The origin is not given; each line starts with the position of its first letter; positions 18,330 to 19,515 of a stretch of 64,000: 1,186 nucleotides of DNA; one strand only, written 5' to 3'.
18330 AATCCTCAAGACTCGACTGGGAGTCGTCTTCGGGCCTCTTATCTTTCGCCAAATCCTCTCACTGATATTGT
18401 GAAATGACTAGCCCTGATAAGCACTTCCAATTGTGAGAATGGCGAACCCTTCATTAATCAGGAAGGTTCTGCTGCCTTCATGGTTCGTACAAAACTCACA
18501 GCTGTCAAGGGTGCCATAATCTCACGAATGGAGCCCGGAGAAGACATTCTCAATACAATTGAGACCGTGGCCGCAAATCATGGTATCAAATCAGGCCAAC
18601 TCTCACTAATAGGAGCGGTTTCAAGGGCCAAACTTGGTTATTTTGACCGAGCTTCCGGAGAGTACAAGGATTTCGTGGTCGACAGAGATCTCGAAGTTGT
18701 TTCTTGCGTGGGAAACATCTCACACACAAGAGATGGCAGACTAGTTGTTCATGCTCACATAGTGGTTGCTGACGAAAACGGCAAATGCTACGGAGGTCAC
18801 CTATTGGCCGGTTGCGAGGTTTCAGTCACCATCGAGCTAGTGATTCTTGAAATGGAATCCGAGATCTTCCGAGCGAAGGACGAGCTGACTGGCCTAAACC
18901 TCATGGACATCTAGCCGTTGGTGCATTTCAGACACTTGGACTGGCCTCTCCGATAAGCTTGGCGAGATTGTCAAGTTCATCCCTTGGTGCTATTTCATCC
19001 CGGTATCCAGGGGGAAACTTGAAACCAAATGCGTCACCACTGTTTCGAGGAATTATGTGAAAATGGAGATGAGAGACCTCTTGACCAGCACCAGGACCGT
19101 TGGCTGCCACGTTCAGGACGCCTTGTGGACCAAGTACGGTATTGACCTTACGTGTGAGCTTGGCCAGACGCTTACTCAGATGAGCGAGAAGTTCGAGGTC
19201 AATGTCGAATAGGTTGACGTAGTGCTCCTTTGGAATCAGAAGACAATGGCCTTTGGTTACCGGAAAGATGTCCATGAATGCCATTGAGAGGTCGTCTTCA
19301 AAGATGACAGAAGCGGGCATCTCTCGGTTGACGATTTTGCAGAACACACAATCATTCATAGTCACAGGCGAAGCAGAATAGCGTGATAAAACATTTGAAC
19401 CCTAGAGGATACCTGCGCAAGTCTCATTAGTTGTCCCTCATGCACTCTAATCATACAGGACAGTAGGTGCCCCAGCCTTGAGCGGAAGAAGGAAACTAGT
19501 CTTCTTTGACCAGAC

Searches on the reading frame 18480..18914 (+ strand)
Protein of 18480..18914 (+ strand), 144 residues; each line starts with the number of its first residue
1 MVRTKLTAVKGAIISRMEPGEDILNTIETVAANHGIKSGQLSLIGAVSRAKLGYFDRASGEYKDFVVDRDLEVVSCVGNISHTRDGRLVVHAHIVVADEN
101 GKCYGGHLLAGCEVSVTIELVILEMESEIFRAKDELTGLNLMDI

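Call 12: search_protein_families(library=pfam, proteins=[window:18480-18914:+], max_evalue=0.001)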
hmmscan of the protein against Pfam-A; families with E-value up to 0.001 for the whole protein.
window:18480-18914:+ (144 aa): 1 family
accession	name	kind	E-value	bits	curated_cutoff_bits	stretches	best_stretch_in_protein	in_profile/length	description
PF03479.20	PCC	-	2.4e-31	108.9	25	1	13-126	3-116/117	Plants and Prokaryotes Conserved (PCC) domain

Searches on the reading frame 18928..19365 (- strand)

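Call 12: search_protein_families(library=pfam, proteins=[window:18928-19365:-], max_evalue=0.001)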
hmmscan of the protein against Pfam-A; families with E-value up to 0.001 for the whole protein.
window:18928-19365:- (145 aa): 2 families
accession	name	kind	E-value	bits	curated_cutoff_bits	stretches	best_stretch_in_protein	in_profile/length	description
PF01230.28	HIT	-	4e-27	95.1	21.5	1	14-109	2-97/98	HIT domain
PF11969.13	DcpS_C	-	4.6e-16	59.7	24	1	6-106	2-101/114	Scavenger mRNA decapping enzyme C-term binding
